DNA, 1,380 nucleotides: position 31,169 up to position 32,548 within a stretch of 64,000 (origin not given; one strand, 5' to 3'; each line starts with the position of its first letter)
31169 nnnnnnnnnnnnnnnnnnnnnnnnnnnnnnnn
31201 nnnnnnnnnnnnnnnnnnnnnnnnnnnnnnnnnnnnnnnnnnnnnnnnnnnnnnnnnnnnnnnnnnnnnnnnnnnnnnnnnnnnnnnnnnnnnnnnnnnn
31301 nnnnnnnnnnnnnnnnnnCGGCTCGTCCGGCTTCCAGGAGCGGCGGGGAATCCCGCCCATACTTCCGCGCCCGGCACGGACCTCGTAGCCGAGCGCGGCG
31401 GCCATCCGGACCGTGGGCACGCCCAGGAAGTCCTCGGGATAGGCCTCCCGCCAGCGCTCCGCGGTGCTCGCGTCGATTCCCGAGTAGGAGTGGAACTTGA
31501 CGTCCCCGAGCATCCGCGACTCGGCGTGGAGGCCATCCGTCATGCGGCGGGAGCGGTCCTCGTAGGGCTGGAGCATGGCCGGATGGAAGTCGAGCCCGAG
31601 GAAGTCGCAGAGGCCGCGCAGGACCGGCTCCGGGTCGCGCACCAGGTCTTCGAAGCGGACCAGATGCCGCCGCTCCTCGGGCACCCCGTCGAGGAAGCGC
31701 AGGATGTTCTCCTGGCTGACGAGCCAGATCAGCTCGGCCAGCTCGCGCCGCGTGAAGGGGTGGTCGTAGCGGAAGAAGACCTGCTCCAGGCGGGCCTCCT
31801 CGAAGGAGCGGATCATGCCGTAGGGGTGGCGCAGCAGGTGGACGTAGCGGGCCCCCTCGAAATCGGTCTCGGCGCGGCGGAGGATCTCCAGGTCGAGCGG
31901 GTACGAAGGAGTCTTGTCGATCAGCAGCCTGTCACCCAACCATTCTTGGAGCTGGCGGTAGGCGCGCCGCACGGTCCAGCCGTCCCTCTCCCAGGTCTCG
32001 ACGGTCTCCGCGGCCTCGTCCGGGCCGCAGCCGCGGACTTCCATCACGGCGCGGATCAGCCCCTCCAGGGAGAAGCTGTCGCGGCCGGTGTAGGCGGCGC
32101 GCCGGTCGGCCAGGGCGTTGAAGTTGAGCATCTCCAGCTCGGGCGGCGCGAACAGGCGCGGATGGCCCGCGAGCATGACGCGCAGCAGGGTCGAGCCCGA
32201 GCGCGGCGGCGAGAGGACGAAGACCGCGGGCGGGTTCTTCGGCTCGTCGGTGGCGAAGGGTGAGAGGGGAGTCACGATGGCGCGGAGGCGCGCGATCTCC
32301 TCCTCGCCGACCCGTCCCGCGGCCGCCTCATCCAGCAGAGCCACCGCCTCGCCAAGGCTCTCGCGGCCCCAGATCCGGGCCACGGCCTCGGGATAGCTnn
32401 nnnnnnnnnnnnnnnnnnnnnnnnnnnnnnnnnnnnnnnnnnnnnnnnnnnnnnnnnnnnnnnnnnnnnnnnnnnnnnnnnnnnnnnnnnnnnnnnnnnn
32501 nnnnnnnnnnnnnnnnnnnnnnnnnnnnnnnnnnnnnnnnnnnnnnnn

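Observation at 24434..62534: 38-kb hybrid NRPS-PKS assembly line on three ORFs joined by 4-nt overlaps (11 amino acids + 1 malonate + TE)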

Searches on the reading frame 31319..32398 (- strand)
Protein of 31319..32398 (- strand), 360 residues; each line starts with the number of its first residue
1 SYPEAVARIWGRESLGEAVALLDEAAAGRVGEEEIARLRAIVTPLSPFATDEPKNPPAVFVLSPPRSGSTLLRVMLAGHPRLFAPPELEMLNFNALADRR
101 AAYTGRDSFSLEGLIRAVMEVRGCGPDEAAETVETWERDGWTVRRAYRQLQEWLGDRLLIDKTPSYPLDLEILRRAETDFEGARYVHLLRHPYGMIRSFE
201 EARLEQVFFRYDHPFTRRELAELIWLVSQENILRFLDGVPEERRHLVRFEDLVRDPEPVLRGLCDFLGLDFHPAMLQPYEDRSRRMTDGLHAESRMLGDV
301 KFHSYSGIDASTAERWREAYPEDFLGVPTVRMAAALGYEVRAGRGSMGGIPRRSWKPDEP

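Call 8: find_related_loci(query=window:31319-32398:-, collection=genome_contigs, flank=10000)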
Query window:31319-32398:- (360 aa) in genome_contigs; peptide patterns used: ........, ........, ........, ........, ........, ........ (x = any residue, [..] = any of these).
59 stretches matched a pattern; 5 encode a relative of the query (tblastn E <= 1e-3); 5 distinct loci.
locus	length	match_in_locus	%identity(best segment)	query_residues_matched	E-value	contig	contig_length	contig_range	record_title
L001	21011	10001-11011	61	2-339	8e-132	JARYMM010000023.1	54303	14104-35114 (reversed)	MAG: Anaerolineae bacterium isolate A05DMB-I-32 NODE_23_length_54303_cov_6.255966, whole genome shotgun sequence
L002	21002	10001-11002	60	2-339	6e-125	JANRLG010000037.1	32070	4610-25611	MAG: Thermoanaerobaculia bacterium isolate bins.484 k141_51057, whole genome shotgun sequence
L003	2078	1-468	83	200-360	5e-88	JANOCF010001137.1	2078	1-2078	MAG: Holophagales bacterium isolate VAR_17_metabat_435 VAR_17_k141_2476910, whole genome shotgun sequence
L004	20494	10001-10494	41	157-349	3e-32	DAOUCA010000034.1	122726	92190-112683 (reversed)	MAG TPA_asm: Caldilineaceae bacterium isolate H76_764 k137_284547, whole genome shotgun sequence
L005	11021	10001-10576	30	56-279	1e-15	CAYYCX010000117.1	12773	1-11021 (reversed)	MAG TPA_asm: uncultured Wenzhouxiangellaceae bacterium isolate SRP329715_co2_60 genome assembly, contig: NODE_9141_lengt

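Call 13: search_solved_structures(query=window:31319-32398:-, max_evalue=0.01, show_alignments=2)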
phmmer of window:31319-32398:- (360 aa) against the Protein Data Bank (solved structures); distinct sequences matched with E-value up to 0.01: 9.
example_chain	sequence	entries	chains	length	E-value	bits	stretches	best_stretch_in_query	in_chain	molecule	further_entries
4gbm_A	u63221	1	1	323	2.5e-65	223.9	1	53-340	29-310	CurM Sulfotransferase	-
4gox_A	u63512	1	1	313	6.7e-65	222.5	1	52-340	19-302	Polyketide synthase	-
3rnl_A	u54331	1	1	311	3.3e-06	29.4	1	57-273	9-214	Sulfotransferase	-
9wwe_A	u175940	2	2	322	9.2e-05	24.6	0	54-112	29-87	Protein-tyrosine sulfotransferase 2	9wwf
3ap1_A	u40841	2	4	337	0.00011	24.4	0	54-112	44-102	Protein-tyrosine sulfotransferase 2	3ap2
3ap3_A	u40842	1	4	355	0.00012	24.2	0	54-112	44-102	Protein-tyrosine sulfotransferase 2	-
5wrj_A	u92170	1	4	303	0.00029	23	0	54-88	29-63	Protein-tyrosine sulfotransferase 1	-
9wp1_A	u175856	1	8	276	0.00034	22.8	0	54-88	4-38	Protein-tyrosine sulfotransferase 1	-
5wri_A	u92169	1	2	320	0.00034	22.7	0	54-88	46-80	Protein-tyrosine sulfotransferase 1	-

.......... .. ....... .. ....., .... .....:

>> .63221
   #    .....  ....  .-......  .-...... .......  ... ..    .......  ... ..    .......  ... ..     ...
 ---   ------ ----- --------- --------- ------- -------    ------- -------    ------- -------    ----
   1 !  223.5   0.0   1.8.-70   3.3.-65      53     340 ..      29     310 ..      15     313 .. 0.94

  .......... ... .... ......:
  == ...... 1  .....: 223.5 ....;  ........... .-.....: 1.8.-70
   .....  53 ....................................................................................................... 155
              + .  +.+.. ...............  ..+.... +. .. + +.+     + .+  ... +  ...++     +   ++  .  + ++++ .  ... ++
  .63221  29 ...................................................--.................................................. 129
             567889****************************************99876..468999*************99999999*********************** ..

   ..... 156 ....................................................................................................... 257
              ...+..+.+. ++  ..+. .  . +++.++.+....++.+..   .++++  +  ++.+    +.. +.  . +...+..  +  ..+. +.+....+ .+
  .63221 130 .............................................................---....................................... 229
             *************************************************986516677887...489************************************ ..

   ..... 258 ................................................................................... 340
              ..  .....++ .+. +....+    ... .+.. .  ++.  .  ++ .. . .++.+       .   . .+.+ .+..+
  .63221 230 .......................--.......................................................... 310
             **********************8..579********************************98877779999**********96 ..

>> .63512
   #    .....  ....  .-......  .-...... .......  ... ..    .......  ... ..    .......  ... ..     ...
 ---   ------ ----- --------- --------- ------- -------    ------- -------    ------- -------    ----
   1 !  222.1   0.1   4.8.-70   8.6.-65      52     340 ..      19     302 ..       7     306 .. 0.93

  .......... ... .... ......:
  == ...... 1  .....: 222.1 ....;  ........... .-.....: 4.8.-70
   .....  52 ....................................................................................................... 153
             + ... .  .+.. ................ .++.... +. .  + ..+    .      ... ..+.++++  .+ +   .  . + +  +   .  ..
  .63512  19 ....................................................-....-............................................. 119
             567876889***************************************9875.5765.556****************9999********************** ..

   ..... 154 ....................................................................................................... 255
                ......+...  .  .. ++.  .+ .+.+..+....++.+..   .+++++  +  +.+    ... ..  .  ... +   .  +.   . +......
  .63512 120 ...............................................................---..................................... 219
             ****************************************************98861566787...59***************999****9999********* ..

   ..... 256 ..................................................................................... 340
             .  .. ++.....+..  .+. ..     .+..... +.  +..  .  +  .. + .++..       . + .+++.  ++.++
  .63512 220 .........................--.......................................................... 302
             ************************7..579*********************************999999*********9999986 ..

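Call 17: find_homologous_proteins(query=window:31319-32398:-, max_evalue=1e-20)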
Query window:31319-32398:- (360 aa): 479 proteins with E <= 1e-20 among 8000 candidates; the best 120 are listed.
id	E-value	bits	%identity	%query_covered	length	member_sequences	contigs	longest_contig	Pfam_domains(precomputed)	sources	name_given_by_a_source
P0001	2.4e-149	515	66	99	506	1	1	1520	PF00668.26,PF13469.13,PF00550.32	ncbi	ncbi:MAG TPA: sulfotransferase, partial [Thermoanaerobaculia bacterium]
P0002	1.2e-139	483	67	94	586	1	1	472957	PF13469.13,PF00550.32,PF00685.34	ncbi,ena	-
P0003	2.0e-139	483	48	87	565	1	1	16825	PF13469.13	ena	-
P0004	1.1e-132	460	60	94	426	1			PF13469.13,PF00550.32,PF00685.34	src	-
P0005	1.1e-130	454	62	94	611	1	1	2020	PF00668.26,PF13469.13,PF00550.32,PF00685.34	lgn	-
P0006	7.3e-128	445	59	100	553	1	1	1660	PF00668.26,PF13469.13,PF00550.32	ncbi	ncbi:MAG TPA: sulfotransferase, partial [Thermoanaerobaculia bacterium]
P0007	8.3e-128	444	61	94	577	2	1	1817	PF13469.13,PF00550.32,PF13193.13,PF00685.34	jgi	jgi:LPS sulfotransferase NodH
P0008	3.3e-125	436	58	94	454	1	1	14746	PF13469.13,PF00685.34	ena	-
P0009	9.6e-124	431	64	88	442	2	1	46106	PF00668.26,PF13469.13,PF00685.34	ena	-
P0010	1.4e-123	430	58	94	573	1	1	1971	PF13469.13,PF00550.32,PF13193.13,PF00685.34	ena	-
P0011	8.4e-123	428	57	94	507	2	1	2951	PF13469.13,PF00550.32,PF00685.34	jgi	-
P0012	7.4e-121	421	58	85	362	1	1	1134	PF13469.13,PF00685.34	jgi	jgi:hypothetical protein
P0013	1.9e-120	420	65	80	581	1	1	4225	PF13469.13,PF00975.27,PF00685.34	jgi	jgi:thioesterase domain-containing protein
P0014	2.0e-120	420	61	83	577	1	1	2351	PF13469.13,PF00975.27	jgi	jgi:thioesterase domain-containing protein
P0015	2.4e-120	420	58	86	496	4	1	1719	PF13469.13,PF00550.32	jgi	-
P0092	8.9e-96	339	52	80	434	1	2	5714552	PF13469.13,PF00685.34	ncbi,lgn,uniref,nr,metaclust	ncbi:sulfotransferase [Anabaena sp. PCC 7108]|uniref:sulfotransferase n=1 Tax=Anabaena sp. PCC 7108 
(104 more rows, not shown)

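Call 37: find_related_loci(query=A1, collection=metagenome_contigs, flank=10000)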
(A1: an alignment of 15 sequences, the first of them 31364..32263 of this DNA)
Query A1 (300 aa) in metagenome_contigs; peptide patterns used: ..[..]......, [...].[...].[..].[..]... (x = any residue, [..] = any of these).
599 stretches matched a pattern (row limit reached: there are more); 525 encode a relative of the query (tblastn E <= 1e-3); the best 80 are kept; 79 distinct loci.
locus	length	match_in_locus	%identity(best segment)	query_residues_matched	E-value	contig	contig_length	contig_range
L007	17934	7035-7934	74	2-300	8e-150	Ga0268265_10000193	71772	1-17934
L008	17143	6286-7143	66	9-294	8e-132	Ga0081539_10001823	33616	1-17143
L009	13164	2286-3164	67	1-293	4e-131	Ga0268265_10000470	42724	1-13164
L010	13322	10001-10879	69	2-294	2e-131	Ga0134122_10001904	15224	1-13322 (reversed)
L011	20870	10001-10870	63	5-294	2e-129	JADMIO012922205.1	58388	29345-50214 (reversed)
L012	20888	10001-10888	65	1-296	1e-129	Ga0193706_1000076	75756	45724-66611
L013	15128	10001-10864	64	7-294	7e-129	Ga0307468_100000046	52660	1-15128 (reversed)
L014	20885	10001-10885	65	1-295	1e-128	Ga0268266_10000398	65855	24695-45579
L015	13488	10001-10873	64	2-294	2e-128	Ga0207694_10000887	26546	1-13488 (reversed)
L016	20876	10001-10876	63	2-294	3e-128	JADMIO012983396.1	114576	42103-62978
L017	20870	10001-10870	64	4-294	2e-127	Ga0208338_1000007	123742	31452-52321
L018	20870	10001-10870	64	9-300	2e-125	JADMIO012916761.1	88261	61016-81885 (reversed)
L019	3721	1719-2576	64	9-294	4e-127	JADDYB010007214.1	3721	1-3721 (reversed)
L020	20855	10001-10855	66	9-293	4e-124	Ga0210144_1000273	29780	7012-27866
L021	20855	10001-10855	66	9-293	4e-124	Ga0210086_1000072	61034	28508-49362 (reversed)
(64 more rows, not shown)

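Call 69: find_encoding_contigs(protein=P0092, flank=10000, max_places=1)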
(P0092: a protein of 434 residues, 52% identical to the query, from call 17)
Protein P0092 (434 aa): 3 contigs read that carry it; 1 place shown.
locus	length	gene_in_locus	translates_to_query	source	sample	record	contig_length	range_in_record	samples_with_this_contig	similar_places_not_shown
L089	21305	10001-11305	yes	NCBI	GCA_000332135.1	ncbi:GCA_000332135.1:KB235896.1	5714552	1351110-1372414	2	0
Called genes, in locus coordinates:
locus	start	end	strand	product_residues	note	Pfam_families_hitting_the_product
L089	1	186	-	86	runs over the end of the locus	-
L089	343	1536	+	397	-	PF01609:DDE_Tnp_1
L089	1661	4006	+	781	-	PF00672:HAMP, PF07228:SpoIIE, PF13581:HATPase_c_2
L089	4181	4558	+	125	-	PF01740:STAS, PF13466:STAS_2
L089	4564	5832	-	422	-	-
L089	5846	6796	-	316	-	PF13469:Sulfotransfer_3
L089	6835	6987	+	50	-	PF01610:DDE_Tnp_ISL3 (weak)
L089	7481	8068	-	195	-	PF01583:APS_kinase, PF01656:CbiA (weak), PF13671:AAA_33 (weak)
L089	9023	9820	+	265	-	-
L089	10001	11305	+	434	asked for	PF00685:Sulfotransfer_1 (faint), PF13469:Sulfotransfer_3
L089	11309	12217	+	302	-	PF12146:Hydrolase_4, PF00561:Abhydrolase_1, PF12697:Abhydrolase_6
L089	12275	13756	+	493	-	-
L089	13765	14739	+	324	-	-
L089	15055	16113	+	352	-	PF00145:DNA_methylase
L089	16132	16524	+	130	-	-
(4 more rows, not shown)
